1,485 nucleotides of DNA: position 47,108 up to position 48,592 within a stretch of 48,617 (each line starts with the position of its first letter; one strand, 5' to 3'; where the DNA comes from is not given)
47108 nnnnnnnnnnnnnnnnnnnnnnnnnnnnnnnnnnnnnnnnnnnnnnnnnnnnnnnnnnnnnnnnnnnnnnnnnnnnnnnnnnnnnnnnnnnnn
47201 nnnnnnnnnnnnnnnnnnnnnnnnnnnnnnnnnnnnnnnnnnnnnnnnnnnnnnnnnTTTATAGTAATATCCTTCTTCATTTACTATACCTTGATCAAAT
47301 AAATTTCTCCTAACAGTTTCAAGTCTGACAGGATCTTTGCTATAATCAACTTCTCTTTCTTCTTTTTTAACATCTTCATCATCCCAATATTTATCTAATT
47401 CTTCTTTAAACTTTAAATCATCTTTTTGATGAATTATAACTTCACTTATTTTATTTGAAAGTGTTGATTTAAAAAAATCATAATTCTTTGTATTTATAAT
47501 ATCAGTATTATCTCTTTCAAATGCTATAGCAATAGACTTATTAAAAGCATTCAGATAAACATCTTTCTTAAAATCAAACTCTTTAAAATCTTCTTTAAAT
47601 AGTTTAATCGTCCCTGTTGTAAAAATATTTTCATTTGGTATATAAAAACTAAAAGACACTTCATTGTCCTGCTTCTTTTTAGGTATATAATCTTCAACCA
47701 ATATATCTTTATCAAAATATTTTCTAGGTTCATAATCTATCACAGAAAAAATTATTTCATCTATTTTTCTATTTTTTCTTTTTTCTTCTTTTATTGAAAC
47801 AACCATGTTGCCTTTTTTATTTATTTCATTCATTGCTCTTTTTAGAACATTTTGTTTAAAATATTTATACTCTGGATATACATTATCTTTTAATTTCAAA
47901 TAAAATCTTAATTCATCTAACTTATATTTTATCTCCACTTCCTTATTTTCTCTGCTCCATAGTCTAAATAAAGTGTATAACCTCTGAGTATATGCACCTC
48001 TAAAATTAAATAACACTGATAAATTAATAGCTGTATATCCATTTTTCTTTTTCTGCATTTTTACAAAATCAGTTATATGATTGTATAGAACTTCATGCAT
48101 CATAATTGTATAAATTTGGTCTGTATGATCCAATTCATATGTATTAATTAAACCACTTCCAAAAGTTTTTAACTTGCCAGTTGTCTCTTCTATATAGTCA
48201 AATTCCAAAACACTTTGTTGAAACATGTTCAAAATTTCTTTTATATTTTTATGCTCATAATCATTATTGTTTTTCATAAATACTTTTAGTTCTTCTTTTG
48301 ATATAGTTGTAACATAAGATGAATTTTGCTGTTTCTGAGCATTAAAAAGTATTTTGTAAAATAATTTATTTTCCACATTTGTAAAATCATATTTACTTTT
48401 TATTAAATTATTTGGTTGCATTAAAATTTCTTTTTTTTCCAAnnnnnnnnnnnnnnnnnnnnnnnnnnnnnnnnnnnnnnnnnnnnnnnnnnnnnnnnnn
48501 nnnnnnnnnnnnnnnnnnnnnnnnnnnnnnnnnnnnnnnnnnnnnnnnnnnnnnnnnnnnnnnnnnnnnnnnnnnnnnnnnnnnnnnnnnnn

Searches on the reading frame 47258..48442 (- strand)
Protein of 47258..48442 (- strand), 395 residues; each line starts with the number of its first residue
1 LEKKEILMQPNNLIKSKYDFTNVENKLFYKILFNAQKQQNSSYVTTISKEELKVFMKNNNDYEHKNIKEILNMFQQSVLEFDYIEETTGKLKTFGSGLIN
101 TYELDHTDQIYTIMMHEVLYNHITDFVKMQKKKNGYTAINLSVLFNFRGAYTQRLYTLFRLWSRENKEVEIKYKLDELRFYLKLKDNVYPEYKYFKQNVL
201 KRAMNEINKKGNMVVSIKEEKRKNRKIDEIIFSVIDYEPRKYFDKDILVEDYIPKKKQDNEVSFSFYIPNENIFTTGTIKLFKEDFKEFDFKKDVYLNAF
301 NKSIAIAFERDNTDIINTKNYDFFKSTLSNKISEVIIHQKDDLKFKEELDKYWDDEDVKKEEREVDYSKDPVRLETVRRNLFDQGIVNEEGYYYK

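Call 17: search_protein_families(library=pfam, proteins=[window:47258-48442:-], max_evalue=0.001)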
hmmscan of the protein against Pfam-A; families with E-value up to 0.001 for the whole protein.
window:47258-48442:- (395 aa): 2 families
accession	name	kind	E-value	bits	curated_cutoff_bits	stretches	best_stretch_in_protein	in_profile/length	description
PF21205.3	Rep3_C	-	9.3e-15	55.1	21.1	1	174-233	1-58/59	Initiator Rep protein, WH2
PF01051.27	Rep3_N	-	1.3e-14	55.2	22.4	1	7-159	2-140/141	Initiator Replication protein, WH1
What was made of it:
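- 47255..48442 (-): Rep_3-family plasmid initiator, part of the separate first origin of the element. Pfam Rep3_N 1.3e-14 and Rep3_C 9.3e-15 (call 17)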

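Call 104: search_protein_families(library=ncbifam, proteins=[window:47258-48442:-], max_evalue=0.01)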
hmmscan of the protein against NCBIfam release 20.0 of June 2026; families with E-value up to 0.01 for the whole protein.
window:47258-48442:- (395 aa): 1 family
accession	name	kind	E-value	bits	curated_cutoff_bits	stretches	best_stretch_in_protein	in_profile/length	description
NF038290.1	repM_Acin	exception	6e-11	42.2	250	1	6-238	2-227/304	replication initiation protein RepM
